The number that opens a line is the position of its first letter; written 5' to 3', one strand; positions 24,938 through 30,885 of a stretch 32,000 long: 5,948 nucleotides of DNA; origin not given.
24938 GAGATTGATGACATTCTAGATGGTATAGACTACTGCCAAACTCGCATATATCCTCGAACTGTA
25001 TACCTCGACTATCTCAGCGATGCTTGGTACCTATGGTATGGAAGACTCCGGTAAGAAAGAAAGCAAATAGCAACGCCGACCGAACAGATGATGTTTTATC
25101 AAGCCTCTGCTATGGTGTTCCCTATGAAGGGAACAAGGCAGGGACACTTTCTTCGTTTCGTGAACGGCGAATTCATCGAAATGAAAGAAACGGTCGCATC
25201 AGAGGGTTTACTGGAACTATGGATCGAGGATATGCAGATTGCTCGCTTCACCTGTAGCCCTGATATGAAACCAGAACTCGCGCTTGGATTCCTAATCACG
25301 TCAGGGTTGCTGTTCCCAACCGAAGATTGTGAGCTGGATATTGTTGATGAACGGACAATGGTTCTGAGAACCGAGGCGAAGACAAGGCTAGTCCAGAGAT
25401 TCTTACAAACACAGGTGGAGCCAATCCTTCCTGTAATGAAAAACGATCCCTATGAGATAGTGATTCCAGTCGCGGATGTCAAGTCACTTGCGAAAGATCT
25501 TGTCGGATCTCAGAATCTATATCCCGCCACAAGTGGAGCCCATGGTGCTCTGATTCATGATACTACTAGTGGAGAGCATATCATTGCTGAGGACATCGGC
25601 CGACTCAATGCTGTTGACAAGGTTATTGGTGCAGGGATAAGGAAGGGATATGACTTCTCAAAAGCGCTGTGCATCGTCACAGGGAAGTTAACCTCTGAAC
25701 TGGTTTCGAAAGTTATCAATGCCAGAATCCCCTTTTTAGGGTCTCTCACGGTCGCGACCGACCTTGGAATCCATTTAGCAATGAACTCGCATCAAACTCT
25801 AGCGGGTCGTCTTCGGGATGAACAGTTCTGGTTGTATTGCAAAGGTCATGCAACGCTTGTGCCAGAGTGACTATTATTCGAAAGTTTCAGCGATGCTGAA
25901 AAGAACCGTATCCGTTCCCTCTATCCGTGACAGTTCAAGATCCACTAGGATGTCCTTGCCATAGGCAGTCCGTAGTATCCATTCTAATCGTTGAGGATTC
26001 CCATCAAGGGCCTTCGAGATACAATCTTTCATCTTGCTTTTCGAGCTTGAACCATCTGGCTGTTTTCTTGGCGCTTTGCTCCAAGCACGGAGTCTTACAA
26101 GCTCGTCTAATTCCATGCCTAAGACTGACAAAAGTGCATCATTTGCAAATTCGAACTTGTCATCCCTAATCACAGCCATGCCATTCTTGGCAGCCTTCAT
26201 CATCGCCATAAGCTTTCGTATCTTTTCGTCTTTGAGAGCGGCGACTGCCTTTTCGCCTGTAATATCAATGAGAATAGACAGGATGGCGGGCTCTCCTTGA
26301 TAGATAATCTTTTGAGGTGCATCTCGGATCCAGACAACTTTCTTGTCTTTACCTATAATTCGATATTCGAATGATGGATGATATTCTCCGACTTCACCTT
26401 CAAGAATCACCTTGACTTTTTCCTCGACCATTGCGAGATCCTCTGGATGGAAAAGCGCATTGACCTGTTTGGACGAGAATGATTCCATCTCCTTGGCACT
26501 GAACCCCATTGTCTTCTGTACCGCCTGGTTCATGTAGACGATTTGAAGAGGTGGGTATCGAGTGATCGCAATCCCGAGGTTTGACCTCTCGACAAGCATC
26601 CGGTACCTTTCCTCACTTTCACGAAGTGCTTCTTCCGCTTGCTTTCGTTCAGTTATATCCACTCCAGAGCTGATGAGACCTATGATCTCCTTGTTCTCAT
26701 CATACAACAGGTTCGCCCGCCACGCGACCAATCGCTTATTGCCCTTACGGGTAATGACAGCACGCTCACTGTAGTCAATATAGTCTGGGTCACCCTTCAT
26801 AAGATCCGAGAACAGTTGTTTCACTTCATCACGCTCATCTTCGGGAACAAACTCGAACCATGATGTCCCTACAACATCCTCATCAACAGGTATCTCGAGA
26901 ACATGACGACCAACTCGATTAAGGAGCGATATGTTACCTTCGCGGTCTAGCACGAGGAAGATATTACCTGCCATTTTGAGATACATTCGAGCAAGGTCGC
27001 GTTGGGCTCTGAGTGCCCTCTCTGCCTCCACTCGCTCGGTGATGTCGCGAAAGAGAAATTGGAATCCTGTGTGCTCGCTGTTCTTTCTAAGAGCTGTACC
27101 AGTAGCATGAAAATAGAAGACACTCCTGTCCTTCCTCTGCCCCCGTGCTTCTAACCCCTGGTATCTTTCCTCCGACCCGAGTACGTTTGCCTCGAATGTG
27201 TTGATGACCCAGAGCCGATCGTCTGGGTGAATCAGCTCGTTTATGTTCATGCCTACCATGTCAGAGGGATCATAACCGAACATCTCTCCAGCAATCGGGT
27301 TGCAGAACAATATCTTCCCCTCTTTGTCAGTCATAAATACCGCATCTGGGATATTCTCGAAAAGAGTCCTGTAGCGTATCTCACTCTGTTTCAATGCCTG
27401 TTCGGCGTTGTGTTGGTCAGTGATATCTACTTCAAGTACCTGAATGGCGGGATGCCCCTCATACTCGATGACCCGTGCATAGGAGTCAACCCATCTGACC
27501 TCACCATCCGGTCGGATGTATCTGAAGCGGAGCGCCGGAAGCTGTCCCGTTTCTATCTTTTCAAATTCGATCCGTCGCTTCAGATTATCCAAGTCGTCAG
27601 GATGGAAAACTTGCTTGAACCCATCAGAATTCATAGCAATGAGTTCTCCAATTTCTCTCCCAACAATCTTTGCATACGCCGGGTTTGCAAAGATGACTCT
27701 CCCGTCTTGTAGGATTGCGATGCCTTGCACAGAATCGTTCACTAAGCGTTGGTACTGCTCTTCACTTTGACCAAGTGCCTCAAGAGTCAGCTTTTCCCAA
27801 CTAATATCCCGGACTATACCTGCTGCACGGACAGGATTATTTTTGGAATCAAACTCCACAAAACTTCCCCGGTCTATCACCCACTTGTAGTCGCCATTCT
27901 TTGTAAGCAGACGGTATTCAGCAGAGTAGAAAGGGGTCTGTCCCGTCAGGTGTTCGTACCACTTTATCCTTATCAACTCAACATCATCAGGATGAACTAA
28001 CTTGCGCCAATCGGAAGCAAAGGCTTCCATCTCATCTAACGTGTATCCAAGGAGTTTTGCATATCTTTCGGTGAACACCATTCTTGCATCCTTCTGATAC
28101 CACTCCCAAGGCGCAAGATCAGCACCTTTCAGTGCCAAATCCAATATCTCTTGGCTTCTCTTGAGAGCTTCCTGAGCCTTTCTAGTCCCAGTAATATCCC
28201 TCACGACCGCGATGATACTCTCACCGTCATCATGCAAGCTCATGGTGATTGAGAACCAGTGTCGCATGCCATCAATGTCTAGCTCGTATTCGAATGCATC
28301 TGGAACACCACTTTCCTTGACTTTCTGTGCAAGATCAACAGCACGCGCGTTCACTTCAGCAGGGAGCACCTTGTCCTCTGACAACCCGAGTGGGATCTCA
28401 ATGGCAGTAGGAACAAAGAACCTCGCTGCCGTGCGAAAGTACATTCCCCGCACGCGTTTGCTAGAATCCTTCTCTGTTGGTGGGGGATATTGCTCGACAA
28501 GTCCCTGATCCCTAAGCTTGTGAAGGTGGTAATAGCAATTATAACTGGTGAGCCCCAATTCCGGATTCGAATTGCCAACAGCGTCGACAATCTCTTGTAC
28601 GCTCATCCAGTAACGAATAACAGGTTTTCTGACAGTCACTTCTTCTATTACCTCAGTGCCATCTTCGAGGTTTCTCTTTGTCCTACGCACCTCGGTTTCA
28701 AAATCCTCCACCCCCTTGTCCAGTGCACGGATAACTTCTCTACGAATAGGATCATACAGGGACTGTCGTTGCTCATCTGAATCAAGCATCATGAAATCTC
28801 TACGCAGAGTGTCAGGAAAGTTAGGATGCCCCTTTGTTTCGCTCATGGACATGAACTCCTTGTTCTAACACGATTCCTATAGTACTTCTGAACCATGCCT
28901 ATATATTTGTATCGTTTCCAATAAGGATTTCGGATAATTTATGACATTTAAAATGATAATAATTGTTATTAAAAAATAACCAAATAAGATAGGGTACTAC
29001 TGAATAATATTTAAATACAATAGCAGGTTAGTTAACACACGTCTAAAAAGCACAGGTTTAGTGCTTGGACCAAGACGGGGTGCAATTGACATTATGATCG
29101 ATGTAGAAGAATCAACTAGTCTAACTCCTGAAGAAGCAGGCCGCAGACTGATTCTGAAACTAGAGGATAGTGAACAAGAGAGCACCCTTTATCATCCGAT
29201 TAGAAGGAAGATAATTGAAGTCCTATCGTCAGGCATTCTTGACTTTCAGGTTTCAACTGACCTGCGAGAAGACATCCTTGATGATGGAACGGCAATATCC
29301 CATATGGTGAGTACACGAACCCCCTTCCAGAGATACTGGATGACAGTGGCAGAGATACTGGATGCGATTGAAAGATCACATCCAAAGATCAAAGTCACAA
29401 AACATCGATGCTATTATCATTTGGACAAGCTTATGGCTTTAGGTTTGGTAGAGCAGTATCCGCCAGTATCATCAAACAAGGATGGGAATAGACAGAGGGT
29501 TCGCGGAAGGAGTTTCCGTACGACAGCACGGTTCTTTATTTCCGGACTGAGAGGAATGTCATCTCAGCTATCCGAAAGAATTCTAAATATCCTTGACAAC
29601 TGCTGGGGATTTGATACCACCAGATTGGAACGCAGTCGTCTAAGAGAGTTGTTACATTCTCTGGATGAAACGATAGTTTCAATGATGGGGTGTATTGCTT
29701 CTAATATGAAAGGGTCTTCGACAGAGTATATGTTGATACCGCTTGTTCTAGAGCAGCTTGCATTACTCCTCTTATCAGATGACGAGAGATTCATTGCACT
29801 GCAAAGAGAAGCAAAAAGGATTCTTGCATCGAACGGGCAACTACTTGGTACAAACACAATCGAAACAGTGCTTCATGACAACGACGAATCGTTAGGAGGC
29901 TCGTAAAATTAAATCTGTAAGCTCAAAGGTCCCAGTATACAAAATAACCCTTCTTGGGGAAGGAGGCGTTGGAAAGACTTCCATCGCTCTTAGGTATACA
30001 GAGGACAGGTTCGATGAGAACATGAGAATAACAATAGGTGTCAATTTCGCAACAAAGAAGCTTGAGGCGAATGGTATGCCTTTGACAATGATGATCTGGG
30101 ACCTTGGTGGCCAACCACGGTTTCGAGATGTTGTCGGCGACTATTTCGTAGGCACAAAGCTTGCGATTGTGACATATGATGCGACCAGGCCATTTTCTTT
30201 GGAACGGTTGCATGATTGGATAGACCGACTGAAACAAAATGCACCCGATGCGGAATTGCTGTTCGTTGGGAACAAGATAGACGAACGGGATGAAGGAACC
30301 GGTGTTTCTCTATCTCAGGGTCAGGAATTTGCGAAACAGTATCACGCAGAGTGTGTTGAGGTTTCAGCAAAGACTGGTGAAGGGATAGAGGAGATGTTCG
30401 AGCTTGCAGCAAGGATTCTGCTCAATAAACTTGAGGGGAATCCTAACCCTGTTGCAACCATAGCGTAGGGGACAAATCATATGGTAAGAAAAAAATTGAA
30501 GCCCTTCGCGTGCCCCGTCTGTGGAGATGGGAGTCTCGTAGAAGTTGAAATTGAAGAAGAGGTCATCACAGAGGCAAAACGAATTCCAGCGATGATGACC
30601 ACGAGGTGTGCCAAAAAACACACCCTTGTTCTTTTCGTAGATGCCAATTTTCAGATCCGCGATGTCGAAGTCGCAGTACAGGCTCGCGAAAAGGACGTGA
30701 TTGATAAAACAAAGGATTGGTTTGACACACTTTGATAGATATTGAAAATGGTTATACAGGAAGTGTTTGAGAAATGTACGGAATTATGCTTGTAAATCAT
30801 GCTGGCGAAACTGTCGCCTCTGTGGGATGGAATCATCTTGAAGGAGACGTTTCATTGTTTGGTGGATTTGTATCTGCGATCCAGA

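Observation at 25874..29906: Divergent pair: kinase-less wHTH plus multi-PAS sensor and its wHTH-only paralogue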

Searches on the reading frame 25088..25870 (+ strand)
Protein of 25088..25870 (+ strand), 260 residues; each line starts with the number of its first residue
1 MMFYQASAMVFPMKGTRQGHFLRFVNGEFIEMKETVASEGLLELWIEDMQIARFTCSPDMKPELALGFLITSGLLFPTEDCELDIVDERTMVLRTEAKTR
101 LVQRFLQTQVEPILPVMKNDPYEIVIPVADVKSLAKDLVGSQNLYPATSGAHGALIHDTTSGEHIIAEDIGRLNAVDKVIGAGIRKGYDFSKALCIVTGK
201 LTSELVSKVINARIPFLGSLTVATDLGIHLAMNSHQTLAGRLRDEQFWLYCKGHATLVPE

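Call 24: search_protein_families(library=pfam, proteins=[window:25088-25870:+], max_evalue=1)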
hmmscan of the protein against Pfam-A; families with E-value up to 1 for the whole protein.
window:25088-25870:+ (260 aa): 1 family
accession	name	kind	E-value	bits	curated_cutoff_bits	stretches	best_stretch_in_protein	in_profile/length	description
PF02634.21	FdhD-NarQ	-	7.3e-39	134.3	27.2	1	39-253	3-233/237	FdhD/NarQ family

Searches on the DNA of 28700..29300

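Call 27: search_rna_families(source=window, start=28700, end=29300, threshold=evalue, max_evalue=5)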
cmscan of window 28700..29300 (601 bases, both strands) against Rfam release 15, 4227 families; matches with E-value up to 5: 4.
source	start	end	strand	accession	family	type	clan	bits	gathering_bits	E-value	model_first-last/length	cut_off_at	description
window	29196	29266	-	RF01175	snoU83D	Gene; snRNA; snoRNA; CD-box;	-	15.9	55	4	1-81/81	no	Small nucleolar RNA U83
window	29020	29269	+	RF00470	Toga_5_CRE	Cis-reg;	-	13.7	120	0.18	1-268/268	no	Togavirus 5' plus strand cis-regulatory element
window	29112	29155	-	RF02248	Six3os1_3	Gene; lncRNA;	-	10.4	40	4.9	1-75/75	no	Six3os1 conserved region 3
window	28913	28932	+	RF01491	rli54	Cis-reg;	-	9.9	80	4.8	125-144/528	no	Listeria sRNA rli54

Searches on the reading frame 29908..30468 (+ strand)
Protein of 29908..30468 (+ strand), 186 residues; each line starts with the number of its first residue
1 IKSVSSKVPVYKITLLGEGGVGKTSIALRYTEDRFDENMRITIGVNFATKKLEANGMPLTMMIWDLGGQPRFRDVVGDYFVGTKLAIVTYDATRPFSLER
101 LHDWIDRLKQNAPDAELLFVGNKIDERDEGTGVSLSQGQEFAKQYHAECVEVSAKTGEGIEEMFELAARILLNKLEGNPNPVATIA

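Call 24: search_protein_families(library=pfam, proteins=[window:29908-30468:+], max_evalue=1)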
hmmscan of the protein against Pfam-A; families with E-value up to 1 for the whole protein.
window:29908-30468:+ (186 aa): 10 families
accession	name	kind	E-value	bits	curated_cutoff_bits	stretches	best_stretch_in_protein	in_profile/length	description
PF00071.28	Ras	-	2.2e-39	135.1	21.6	1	12-170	1-159/162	Ras family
PF08477.19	Roc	-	1.6e-27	96.6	27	1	12-125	1-119/119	Ras of Complex, Roc, domain of DAPkinase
PF00025.27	Arf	-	3.1e-14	53.3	22.3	1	10-165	14-168/174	ADP-ribosylation factor family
PF04670.18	Gtr1_RagA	-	1e-05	25.5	22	1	12-131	1-128/232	Gtr1/RagA G protein conserved region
PF03193.22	RsgA_GTPase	-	0.0052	17.1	30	0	113-166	52-103/174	RsgA GTPase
PF16897.10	MMR_HSR1_Xtn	-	0.0064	16.9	35.2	1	103-165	44-98/106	C-terminal region of MMR_HSR1 domain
PF13479.12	AAA_24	-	0.028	14.7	27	1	11-38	3-23/195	AAA domain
PF13191.12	AAA_16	-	0.13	13.1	32.6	1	13-78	27-85/167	AAA ATPase domain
PF00931.28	NB-ARC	-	0.22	11.2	23.5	1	13-52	21-66/248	NB-ARC domain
PF13401.12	AAA_22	-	0.26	12.1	27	1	13-46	8-33/130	AAA domain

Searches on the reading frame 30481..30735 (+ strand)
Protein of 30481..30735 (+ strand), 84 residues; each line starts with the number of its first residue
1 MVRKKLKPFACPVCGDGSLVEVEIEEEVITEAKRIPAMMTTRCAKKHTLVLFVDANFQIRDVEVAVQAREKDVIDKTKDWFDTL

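Call 24: search_protein_families(library=pfam, proteins=[window:30481-30735:+], max_evalue=1)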
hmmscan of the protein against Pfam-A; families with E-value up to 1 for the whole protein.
window:30481-30735:+ (84 aa): 2 families
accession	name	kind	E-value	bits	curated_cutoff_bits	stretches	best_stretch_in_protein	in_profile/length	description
PF19448.4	DUF5986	-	0.05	13.6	25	1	23-81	133-189/238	Family of unknown function (DUF5986)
PF05129.18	Zn_ribbon_Elf1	-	0.088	13.4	29.8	1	7-27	21-41/79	Transcription elongation factor Elf1 like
